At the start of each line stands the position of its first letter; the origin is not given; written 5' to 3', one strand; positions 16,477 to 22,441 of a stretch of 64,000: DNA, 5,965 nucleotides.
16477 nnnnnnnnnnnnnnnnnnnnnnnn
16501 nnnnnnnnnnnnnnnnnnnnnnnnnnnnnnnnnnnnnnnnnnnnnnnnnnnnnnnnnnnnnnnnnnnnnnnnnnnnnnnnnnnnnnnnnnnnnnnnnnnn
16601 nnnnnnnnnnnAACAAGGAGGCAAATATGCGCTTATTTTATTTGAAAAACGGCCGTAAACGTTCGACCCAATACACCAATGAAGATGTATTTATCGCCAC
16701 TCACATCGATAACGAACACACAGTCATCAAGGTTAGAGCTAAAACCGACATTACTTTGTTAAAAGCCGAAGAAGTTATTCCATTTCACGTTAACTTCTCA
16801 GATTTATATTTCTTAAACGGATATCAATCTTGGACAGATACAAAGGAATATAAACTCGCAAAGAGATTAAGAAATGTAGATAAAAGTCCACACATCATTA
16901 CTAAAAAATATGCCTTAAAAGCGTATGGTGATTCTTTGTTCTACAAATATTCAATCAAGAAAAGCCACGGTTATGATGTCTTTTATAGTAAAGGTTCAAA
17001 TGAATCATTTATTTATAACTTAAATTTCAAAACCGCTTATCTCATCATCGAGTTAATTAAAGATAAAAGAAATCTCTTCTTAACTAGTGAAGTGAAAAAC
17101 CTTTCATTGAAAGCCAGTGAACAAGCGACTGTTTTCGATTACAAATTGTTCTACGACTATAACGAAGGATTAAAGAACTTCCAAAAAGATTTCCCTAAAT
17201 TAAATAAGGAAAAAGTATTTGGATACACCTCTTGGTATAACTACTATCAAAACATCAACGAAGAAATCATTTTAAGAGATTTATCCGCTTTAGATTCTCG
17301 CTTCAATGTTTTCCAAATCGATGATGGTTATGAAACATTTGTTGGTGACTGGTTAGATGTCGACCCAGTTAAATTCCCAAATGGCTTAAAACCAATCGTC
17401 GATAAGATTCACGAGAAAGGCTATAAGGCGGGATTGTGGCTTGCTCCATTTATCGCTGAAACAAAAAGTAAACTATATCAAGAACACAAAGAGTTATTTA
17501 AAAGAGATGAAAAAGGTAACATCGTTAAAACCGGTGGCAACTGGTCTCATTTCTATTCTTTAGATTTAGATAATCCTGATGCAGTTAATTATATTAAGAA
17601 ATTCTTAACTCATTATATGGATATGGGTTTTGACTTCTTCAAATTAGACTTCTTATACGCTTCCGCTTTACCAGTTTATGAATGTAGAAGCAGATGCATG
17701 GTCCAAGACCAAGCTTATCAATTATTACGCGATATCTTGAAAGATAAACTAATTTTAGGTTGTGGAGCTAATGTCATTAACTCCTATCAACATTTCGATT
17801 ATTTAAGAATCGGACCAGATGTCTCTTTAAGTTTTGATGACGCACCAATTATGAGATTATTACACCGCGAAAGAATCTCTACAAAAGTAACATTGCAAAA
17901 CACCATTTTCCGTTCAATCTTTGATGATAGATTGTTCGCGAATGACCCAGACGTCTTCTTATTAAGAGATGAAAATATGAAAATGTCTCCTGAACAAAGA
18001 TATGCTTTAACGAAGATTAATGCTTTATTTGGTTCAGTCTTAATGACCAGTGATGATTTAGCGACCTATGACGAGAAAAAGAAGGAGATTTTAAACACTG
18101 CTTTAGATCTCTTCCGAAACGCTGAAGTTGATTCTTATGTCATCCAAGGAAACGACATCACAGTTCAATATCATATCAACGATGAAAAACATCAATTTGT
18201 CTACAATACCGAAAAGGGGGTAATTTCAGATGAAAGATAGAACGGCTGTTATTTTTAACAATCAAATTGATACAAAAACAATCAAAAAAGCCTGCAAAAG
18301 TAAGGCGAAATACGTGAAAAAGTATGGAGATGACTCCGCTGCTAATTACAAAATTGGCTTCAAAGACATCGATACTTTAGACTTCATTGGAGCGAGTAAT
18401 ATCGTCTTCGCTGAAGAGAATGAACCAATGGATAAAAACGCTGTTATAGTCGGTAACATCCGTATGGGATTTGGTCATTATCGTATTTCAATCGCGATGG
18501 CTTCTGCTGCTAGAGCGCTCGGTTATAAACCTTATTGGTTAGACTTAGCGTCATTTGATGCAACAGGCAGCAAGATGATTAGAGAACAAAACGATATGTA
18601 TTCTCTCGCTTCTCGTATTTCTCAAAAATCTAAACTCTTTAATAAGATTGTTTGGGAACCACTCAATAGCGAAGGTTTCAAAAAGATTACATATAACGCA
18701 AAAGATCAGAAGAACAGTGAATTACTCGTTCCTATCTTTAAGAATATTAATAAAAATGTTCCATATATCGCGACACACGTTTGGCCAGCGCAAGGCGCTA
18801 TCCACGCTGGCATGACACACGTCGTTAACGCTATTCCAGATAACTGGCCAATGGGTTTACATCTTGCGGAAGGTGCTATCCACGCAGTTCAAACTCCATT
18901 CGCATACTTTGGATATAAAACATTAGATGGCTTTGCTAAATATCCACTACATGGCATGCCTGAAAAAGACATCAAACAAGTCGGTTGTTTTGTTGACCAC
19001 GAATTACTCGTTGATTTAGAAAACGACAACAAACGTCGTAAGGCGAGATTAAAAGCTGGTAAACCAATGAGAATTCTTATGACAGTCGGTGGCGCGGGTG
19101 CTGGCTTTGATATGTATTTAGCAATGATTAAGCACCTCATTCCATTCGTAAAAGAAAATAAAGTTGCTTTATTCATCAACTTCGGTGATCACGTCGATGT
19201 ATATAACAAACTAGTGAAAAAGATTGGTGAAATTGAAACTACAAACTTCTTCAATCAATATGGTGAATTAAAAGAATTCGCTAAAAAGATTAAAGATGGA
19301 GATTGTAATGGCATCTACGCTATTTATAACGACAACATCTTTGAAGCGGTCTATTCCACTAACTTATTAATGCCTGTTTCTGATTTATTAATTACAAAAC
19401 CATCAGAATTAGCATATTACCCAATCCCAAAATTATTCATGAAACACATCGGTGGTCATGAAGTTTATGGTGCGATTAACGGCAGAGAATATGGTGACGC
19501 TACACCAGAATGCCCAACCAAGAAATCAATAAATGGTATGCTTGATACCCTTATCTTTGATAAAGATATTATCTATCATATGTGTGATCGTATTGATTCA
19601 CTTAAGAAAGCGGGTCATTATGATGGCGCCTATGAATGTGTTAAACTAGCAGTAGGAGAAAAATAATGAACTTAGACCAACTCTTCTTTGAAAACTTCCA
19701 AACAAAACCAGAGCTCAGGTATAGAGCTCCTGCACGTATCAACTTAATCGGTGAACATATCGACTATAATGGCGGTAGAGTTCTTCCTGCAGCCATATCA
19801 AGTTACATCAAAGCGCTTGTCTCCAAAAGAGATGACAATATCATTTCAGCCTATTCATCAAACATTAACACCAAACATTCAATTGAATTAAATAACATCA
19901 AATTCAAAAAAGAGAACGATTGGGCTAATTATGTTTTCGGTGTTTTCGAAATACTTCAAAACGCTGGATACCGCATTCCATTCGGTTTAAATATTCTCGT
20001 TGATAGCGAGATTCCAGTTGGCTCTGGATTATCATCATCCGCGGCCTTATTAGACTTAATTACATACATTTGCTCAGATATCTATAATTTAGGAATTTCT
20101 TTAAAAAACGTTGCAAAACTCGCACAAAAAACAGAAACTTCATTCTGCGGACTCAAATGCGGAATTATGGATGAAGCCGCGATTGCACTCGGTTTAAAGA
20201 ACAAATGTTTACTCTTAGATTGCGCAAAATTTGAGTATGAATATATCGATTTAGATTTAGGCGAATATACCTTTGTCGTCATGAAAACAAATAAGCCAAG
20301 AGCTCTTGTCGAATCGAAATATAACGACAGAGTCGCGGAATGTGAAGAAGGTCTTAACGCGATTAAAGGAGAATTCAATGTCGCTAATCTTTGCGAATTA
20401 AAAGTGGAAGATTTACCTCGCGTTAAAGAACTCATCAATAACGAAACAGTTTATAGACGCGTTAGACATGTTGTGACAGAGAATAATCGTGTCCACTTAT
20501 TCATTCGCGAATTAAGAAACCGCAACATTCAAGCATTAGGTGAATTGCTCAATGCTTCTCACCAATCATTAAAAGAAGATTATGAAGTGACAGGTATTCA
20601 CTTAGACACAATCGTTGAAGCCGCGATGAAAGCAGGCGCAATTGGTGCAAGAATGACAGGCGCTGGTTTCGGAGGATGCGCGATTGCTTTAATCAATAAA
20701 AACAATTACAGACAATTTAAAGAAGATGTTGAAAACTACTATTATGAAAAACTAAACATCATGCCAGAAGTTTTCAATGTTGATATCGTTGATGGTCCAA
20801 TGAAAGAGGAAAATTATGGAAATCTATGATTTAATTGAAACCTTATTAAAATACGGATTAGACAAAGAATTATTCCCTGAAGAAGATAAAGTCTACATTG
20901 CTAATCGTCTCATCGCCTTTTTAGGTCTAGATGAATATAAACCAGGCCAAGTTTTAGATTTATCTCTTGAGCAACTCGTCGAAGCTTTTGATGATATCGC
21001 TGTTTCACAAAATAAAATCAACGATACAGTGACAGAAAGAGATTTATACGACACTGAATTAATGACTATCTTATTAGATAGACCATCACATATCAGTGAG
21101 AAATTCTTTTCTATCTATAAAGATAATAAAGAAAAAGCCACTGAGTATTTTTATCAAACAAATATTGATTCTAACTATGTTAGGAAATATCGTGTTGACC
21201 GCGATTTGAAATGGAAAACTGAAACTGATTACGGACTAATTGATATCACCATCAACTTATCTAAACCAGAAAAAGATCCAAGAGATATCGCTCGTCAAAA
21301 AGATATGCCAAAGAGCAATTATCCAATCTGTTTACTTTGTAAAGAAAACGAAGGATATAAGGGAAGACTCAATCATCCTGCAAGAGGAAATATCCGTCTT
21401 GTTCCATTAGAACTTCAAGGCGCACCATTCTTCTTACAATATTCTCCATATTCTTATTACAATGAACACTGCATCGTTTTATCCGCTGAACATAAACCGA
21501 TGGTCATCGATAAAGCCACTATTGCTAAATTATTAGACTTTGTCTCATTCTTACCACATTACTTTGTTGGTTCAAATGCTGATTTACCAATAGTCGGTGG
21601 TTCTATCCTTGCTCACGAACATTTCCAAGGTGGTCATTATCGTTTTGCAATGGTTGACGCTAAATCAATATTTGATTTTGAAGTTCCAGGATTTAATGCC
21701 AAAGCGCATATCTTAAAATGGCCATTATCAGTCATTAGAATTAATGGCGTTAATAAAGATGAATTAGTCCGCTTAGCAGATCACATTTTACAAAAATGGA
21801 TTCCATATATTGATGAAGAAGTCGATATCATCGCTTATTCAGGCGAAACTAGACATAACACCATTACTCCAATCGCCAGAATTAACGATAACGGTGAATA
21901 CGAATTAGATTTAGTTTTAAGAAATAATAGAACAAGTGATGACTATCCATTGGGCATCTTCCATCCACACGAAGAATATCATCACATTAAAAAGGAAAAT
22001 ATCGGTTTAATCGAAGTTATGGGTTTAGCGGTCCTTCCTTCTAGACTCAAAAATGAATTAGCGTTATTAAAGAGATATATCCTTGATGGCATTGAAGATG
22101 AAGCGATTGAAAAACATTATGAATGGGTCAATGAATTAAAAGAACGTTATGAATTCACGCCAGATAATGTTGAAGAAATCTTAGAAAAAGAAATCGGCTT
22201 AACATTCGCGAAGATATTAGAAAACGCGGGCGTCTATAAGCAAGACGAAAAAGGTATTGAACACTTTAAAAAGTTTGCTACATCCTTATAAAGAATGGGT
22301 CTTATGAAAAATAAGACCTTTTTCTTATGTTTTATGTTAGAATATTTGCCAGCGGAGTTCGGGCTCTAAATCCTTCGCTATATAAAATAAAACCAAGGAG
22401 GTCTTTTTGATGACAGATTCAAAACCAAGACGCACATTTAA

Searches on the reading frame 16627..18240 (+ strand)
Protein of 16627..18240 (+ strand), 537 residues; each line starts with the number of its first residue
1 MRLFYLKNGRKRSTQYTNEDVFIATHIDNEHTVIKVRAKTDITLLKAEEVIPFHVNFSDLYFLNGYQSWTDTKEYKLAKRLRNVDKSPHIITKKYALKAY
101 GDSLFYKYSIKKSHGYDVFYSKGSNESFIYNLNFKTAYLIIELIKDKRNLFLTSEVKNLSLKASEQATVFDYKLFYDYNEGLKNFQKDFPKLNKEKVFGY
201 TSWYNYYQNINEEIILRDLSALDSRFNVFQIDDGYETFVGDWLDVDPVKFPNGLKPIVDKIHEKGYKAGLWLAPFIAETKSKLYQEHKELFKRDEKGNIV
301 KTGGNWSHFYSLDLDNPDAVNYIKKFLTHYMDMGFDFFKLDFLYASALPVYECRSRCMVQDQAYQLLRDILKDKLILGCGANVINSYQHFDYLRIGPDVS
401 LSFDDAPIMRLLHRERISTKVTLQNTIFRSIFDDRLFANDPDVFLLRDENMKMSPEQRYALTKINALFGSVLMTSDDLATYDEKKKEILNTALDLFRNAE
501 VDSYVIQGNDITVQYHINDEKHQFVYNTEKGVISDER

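Call 51: search_protein_families(library=pfam, proteins=[window:16627-18240:+], max_evalue=0.00001)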
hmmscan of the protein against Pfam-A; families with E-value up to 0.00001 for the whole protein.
window:16627-18240:+ (537 aa): 2 families
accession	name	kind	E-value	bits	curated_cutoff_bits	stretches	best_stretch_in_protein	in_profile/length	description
PF02065.24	Melibiase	-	5.5e-12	45.8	27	1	203-341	48-190/347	Melibiase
PF01055.32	Glyco_hydro_31_2nd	-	1.2e-11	45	23.5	1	197-354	8-167/328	Glycosyl hydrolases family 31 TIM-barrel domain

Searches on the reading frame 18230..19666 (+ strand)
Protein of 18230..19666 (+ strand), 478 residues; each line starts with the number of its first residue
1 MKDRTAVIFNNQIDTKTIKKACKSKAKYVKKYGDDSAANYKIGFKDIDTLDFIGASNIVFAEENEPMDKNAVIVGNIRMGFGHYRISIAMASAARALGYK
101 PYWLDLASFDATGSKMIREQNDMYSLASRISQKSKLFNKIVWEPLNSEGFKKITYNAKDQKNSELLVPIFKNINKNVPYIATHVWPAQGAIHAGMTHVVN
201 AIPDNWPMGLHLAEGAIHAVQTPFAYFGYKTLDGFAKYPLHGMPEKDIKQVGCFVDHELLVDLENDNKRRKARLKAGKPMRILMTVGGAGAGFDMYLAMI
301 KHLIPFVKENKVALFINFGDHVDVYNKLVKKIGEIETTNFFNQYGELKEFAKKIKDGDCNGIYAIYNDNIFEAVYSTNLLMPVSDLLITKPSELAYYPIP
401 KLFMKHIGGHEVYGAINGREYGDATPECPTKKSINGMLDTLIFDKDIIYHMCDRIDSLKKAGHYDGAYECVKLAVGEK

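Call 51: search_protein_families(library=pfam, proteins=[window:18230-19666:+], max_evalue=0.00001)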
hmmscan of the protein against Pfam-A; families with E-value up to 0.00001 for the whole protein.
window:18230-19666:+ (478 aa): 2 families
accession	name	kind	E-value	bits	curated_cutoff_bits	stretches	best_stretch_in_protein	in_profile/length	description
PF22052.2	DUF6937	-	9.5e-110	365.8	27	1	7-231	1-228/228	Domain of unknown function (DUF6937)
PF22053.2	DUF6938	-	5.1e-86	288.6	27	1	243-475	1-236/236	Domain of unknown function (DUF6938)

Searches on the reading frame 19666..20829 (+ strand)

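Call 51: search_protein_families(library=pfam, proteins=[window:19666-20829:+], max_evalue=0.00001)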
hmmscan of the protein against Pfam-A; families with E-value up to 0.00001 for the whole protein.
window:19666-20829:+ (387 aa): 3 families
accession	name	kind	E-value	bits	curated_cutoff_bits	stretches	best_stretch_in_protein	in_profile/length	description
PF10509.15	GalKase_gal_bdg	-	1.1e-17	63.8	23.1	1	6-54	2-49/49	Galactokinase galactose-binding signature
PF00288.32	GHMP_kinases_N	-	2.6e-17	63.3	22.3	1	88-176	1-86/87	GHMP kinases N terminal domain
PF08544.19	GHMP_kinases_C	-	9.5e-15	55.2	21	1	280-360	2-84/85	GHMP kinases C terminal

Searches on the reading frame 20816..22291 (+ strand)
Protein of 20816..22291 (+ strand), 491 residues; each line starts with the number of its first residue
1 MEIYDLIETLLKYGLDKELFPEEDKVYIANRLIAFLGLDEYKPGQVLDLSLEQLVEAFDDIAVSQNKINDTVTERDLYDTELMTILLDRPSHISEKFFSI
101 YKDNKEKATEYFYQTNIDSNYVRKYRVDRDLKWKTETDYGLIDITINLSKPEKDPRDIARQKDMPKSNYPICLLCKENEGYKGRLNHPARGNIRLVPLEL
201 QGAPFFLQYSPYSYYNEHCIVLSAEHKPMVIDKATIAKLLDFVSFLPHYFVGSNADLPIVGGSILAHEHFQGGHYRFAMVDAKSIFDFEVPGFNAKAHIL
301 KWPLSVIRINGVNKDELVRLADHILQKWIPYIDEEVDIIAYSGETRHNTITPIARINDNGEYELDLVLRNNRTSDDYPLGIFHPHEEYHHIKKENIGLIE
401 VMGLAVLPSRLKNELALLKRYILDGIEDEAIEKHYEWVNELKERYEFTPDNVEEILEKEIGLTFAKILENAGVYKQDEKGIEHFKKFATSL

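Call 51: search_protein_families(library=pfam, proteins=[window:20816-22291:+], max_evalue=0.00001)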
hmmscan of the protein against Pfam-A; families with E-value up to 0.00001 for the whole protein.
window:20816-22291:+ (491 aa): 2 families
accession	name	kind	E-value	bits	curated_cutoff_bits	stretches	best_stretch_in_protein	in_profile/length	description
PF01087.27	GalP_UDP_transf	-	1.3e-32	114.2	22.1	1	20-228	3-184/184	Galactose-1-phosphate uridyl transferase, N-terminal domain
PF02744.22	GalP_UDP_tr_C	-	2.2e-18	67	29.2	1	247-437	6-163/165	Galactose-1-phosphate uridyl transferase, C-terminal domain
